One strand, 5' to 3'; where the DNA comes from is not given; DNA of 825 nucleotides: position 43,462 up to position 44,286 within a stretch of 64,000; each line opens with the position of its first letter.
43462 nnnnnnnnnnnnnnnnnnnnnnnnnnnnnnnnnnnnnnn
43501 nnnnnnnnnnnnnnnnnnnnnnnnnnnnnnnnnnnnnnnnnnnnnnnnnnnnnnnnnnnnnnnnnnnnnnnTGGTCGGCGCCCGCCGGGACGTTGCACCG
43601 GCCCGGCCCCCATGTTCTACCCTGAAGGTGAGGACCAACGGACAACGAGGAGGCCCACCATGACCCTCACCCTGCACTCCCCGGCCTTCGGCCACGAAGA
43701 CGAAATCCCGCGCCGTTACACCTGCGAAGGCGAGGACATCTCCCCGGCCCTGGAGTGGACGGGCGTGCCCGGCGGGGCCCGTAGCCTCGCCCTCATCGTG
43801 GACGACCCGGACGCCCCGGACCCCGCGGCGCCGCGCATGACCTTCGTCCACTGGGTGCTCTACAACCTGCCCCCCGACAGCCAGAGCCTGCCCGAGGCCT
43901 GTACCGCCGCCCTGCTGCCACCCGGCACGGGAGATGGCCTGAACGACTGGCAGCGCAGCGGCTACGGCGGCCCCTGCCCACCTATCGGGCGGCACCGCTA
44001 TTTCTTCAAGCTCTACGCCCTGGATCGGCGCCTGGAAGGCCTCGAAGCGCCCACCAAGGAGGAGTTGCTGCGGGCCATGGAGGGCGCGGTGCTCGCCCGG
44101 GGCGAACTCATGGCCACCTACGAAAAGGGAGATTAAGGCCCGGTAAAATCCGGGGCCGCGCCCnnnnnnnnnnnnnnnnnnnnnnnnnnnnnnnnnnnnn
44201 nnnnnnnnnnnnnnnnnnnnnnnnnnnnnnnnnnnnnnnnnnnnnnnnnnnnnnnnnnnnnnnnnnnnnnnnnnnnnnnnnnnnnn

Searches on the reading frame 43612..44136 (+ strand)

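Call 53: search_protein_families(library=pfam, proteins=[window:43612-44136:+], max_evalue=0.001)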
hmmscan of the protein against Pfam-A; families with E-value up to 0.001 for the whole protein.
window:43612-44136:+ (174 aa): 1 family
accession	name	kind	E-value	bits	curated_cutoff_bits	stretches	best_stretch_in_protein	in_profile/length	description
PF01161.25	PBP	-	5.9e-44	150.1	24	1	31-170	1-135/135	Phosphatidylethanolamine-binding protein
